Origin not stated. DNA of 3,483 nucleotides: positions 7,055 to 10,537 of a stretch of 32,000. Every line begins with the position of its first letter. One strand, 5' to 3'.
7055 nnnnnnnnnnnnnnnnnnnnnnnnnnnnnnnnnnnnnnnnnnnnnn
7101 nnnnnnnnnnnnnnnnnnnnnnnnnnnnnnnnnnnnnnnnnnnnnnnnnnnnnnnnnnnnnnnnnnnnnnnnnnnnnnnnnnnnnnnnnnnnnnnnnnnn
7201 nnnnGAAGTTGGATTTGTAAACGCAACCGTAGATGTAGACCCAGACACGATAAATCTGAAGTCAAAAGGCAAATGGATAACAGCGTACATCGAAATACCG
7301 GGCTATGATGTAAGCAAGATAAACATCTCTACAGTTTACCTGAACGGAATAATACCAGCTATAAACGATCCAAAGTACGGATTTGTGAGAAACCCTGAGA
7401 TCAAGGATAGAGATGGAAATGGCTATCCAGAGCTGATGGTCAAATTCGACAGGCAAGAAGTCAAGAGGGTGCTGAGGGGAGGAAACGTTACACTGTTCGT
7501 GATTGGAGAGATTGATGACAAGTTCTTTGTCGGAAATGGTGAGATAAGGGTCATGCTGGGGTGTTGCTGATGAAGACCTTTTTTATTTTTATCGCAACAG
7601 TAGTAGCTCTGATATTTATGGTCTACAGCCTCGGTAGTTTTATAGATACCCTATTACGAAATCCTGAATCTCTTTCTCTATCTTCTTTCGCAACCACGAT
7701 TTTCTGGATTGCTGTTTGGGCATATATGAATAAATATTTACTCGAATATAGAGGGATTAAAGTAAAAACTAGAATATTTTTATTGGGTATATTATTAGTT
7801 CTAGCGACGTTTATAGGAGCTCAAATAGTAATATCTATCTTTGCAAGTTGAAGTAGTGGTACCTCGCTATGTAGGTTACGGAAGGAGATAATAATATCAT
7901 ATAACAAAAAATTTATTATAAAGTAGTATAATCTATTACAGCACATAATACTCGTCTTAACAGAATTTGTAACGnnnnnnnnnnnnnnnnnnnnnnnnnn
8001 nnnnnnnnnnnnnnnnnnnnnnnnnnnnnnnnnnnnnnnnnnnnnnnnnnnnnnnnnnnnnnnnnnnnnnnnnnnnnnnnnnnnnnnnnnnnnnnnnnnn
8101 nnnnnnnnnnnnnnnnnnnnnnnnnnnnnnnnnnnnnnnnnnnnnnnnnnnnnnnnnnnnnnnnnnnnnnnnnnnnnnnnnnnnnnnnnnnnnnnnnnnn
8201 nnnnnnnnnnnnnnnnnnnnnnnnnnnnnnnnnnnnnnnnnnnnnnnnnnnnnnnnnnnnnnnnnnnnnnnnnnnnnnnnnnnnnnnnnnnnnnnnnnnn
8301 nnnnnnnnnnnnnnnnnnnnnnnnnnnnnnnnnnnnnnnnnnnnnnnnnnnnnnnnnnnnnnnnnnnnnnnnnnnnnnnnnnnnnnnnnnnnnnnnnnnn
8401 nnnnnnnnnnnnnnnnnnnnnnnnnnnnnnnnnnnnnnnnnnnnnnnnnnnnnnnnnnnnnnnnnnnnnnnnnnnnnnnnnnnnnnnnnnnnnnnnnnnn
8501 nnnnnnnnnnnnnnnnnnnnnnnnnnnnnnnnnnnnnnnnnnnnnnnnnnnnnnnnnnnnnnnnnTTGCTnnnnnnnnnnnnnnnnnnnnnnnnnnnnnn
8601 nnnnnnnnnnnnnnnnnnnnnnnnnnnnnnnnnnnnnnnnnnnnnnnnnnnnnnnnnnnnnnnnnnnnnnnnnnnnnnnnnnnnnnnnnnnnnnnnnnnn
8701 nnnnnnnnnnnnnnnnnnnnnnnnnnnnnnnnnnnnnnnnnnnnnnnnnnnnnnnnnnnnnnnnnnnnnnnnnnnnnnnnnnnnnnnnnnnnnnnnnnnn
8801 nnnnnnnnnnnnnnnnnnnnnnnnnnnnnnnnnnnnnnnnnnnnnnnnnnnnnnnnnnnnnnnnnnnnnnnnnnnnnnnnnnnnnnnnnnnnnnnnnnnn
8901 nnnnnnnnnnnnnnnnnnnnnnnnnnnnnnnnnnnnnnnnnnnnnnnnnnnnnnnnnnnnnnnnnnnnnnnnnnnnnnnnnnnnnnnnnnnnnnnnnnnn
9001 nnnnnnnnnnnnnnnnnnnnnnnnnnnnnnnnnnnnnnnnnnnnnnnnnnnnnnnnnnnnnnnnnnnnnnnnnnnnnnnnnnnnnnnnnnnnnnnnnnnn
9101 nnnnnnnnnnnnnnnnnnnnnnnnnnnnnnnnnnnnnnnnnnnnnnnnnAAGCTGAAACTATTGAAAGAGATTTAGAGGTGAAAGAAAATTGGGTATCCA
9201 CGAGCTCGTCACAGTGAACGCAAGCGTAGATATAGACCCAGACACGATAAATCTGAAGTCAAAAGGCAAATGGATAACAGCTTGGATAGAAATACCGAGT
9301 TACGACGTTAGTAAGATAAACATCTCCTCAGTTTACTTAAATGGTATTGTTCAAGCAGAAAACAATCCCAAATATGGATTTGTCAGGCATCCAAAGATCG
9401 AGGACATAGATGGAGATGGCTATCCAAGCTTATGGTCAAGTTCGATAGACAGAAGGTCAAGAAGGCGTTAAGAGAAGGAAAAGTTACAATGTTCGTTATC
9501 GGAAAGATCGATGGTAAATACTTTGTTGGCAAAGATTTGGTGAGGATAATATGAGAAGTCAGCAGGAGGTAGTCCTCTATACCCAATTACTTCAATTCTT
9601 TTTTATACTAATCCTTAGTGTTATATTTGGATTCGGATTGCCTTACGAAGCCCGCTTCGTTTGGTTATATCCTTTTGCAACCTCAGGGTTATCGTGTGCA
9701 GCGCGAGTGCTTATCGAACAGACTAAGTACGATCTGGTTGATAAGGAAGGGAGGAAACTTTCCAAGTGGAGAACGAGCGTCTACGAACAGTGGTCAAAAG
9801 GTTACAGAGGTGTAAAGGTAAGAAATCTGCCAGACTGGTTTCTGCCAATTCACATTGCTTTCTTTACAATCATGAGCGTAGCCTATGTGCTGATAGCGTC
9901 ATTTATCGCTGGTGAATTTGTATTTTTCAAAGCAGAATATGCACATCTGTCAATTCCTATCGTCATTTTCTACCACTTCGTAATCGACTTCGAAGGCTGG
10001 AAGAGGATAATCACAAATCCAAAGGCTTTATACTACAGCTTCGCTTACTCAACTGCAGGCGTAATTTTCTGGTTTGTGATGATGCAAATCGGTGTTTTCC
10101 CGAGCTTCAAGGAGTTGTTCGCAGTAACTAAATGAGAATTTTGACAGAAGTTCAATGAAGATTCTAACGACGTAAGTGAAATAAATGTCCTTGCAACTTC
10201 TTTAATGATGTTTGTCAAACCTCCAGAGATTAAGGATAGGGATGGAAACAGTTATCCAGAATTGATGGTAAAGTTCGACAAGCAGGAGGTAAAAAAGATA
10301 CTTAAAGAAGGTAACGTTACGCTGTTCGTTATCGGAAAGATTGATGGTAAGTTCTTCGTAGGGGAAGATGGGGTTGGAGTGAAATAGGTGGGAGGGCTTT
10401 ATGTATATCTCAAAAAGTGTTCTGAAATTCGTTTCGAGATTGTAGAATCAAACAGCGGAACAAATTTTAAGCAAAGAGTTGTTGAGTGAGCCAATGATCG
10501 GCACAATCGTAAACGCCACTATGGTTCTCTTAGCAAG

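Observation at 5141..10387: Tandem array of four copies of an unassigned ~115-aa C-terminal module, three coupled to multi-TM partner genes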

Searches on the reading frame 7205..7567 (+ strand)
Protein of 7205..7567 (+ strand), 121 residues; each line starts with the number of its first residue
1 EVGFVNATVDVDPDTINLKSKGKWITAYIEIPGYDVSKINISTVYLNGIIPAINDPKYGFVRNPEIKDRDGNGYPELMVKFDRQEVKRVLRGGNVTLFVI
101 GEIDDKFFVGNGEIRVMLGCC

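Call 25: search_solved_structures(query=A3, max_evalue=10, show_alignments=3)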
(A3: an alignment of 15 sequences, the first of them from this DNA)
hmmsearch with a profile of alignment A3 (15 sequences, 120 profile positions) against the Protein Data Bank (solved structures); distinct sequences matched with E-value up to 10: 1.
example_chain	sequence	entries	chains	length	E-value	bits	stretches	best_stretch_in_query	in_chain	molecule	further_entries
3h5q_A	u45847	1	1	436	0.43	13.7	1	56-104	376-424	Pyrimidine-nucleoside phosphorylase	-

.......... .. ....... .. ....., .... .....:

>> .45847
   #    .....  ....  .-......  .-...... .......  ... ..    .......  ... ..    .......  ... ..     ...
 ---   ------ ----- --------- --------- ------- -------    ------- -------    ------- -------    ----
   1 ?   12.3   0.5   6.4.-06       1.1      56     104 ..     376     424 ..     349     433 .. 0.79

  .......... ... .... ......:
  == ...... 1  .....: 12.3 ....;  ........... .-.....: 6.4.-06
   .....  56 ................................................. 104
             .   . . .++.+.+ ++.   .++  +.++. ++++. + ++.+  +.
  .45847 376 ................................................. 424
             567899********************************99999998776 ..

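Call 26: find_related_loci(query=A3, collection=genome_contigs, flank=6000)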
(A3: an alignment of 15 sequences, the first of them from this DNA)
Query A3 (121 aa) in genome_contigs; peptide patterns used: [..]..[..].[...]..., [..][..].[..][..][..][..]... (x = any residue, [..] = any of these).
372 stretches matched a pattern; 299 encode a relative of the query (tblastn E <= 1e-3); the best 80 are kept; 80 distinct loci.
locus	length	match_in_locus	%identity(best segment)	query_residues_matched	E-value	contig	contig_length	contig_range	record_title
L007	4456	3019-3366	81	1-116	2e-63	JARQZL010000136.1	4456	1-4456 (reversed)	MAG: Archaeoglobales archaeon isolate INS_M23_B45 DNNIEKAA_136, whole genome shotgun sequence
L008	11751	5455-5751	76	19-117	1e-48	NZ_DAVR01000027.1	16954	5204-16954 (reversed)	MAG: Archaeoglobus sp. UBA230 UBA230_contig_50, whole genome shotgun sequence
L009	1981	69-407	60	4-116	1e-42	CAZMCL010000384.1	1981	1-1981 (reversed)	MAG TPA_asm: uncultured Methanoregula sp. isolate SRP178699_co3_38 genome assembly, contig: NODE_87825_length_1981_cov_3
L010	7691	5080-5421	60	5-117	8e-41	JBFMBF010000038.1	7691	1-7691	MAG: Candidatus Hadarchaeota archaeon isolate MAG157 MAG157_38, whole genome shotgun sequence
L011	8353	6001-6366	55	4-117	1e-38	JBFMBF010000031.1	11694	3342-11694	MAG: Candidatus Hadarchaeota archaeon isolate MAG157 MAG157_31, whole genome shotgun sequence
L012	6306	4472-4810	62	7-117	2e-38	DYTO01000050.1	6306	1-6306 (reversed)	MAG TPA_asm: Candidatus Hadarchaeum sp. isolate DR5_53_9 Afr_mines_DR5_2427_length_6306_cov_3_314510, whole genome shotg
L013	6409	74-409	53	7-117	5e-35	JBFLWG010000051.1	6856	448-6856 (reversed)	MAG: Candidatus Hadarchaeota archaeon isolate MAG026 MAG026_51, whole genome shotgun sequence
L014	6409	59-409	50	3-117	3e-34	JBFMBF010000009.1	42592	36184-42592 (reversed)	MAG: Candidatus Hadarchaeota archaeon isolate MAG157 MAG157_9, whole genome shotgun sequence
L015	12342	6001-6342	49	5-117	3e-33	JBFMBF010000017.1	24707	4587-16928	MAG: Candidatus Hadarchaeota archaeon isolate MAG157 MAG157_17, whole genome shotgun sequence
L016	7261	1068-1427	56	3-117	7e-32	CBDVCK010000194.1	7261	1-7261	MAG TPA_asm: uncultured Thermoplasmata archaeon isolate SRR22302367_concoct_124 genome assembly, contig: ERZ26661968.669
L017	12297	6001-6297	52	7-101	1e-30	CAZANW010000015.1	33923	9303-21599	MAG TPA_asm: uncultured Halobacteria archaeon isolate SRP093762_co1_34 genome assembly, contig: NODE_777_length_33923_co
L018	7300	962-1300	50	5-116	4e-30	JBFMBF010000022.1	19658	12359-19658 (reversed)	MAG: Candidatus Hadarchaeota archaeon isolate MAG157 MAG157_22, whole genome shotgun sequence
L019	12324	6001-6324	50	5-117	2e-29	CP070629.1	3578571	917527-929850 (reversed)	MAG: Thermoplasmata archaeon isolate bin983 chromosome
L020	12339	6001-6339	49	1-117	9e-30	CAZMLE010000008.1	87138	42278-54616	MAG TPA_asm: uncultured Pirellulales bacterium isolate binchicken_co103_323 genome assembly, contig: NODE_160_length_871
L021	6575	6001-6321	49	5-117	4e-29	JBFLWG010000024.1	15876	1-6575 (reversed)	MAG: Candidatus Hadarchaeota archaeon isolate MAG026 MAG026_24, whole genome shotgun sequence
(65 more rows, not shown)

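Call 32: search_protein_families(library=pfam, alignment_id=A3, max_evalue=1)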
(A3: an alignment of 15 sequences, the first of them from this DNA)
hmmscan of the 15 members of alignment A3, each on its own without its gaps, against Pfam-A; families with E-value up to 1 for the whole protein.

A. member 1, seq(121 aa): 0 families

B. families by the number of members that match (of 15 scanned): 4 families
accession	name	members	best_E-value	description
PF01839.29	FG-GAP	1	0.048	FG-GAP repeat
PF24074.1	DUF7366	1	0.13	Domain of unknown function (DUF7366)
PF16926.10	HisKA_4TM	1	0.19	Archaeal 4TM region of histidine kinase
PF13517.12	FG-GAP_3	1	0.33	FG-GAP-like repeat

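Call 71: search_protein_families(library=pfam, proteins=[L007:3420-3806:+, L007:3910-4197:+], max_evalue=0.1)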
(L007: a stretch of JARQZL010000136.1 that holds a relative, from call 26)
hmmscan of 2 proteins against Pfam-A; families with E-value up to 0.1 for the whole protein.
L007:3420-3806:+ (128 aa): 1 family
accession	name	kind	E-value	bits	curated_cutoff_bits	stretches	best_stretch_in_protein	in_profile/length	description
PF11992.13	TgpA_N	-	0.079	12.4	30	1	24-120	2-97/333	TgpA N-terminal domain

L007:3910-4197:+ (95 aa): 4 families
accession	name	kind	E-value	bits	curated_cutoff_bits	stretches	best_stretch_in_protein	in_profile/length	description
PF04144.18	SCAMP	-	0.0055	17.4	27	1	13-80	41-111/172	SCAMP family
PF18935.5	DUF5683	-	0.0071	16.8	26.7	1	6-62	2-58/151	Family of unknown function (DUF5683)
PF20382.3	DUF6677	-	0.022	15.8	24.3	1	12-52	2-39/116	Family of unknown function (DUF6677)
PF00083.30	Sugar_tr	-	0.034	13.5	22.3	1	29-88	288-345/452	Sugar (and other) transporter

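Call 83: find_related_loci(query=A3, collection=metagenome_contigs, flank=5000)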
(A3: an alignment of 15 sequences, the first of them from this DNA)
Query A3 (121 aa) in metagenome_contigs; peptide patterns used: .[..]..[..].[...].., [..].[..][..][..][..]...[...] (x = any residue, [..] = any of these).
600 stretches matched a pattern (row limit reached: there are more); 456 encode a relative of the query (tblastn E <= 1e-3); the best 80 are kept; 80 distinct loci.
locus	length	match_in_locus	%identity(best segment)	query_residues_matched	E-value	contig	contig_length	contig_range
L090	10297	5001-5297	76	19-117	7e-49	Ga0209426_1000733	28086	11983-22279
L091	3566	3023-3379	55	2-116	4e-34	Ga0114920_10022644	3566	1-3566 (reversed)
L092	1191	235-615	50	5-117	8e-35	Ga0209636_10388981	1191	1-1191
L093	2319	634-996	53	2-118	3e-33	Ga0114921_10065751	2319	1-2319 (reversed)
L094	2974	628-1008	50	5-117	6e-33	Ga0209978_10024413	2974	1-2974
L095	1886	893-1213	50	5-117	8e-32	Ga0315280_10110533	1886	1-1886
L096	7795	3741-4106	43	5-116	1e-29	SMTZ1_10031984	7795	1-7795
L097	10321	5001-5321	47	5-117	2e-29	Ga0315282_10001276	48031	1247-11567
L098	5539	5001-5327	53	5-117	1e-29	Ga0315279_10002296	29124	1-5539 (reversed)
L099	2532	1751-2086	50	1-117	4e-29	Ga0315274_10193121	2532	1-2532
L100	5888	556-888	47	5-121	7e-29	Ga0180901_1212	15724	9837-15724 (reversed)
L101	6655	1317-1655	49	2-116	9e-29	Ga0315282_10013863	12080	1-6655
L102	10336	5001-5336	52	2-117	1e-28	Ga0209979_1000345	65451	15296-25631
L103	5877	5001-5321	47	5-117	8e-29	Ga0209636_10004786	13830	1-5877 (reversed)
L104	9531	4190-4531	49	5-118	1e-28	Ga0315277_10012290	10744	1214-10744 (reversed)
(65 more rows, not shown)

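Call 95: search_protein_families(library=pfam, proteins=[L090:1826-3700:+], max_evalue=0.01)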
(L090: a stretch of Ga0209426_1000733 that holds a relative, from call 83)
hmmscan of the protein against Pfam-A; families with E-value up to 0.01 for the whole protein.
L090:1826-3700:+ (625 aa): 0 families

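Call 98: find_related_loci(query=A3, collection=viral_contigs, flank=4000)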
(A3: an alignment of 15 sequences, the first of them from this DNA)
Query A3 (121 aa) in viral_contigs; peptide patterns used: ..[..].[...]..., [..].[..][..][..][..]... (x = any residue, [..] = any of these).
76 stretches matched a pattern, but none encodes a relative of the query by tblastn (E <= 1e-3).

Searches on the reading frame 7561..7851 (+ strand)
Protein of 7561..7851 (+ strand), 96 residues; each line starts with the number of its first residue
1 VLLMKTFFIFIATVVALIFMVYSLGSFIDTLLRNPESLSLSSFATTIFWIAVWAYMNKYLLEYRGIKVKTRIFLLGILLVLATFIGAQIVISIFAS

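Call 3: search_protein_families(library=pfam, proteins=[window:7561-7851:+], max_evalue=1)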
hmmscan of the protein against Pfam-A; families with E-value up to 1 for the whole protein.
window:7561-7851:+ (96 aa): 1 family
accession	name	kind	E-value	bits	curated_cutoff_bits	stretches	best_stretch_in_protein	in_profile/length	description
PF07219.19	HemY_N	-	0.28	11.7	31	1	6-39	15-48/107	HemY protein N-terminus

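Call 4: search_protein_families(library=ncbifam, proteins=[window:7561-7851:+], max_evalue=1)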
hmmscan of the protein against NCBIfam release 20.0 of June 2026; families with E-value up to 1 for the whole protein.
window:7561-7851:+ (96 aa): 1 family
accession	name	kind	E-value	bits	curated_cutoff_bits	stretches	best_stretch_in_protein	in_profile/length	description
NF033229.1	small_MgtR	equivalog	0.23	11.5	35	0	72-82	12-22/30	protein MgtR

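Call 72: search_protein_families(library=padloc, proteins=[window:7570-7851:+], max_evalue=0.1)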
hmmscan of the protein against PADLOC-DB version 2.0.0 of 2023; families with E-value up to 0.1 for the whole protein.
window:7570-7851:+ (93 aa): 0 families

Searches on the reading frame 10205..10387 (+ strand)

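Call 3: search_protein_families(library=pfam, proteins=[window:10205-10387:+], max_evalue=1)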
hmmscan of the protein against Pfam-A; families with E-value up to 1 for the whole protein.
window:10205-10387:+ (60 aa): 2 families
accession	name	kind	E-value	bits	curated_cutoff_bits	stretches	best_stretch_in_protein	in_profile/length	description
PF14242.11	DUF4342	-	0.01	16.4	25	1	27-51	17-40/81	Domain of unknown function (DUF4342)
PF18328.6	PfaD_N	-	0.16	12.4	26.3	1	22-46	8-31/62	Fatty acid synthase subunit PfaD N-terminal domain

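Call 4: search_protein_families(library=ncbifam, proteins=[window:10205-10387:+], max_evalue=1)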
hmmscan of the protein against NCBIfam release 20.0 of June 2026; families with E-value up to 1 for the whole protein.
window:10205-10387:+ (60 aa): 0 families
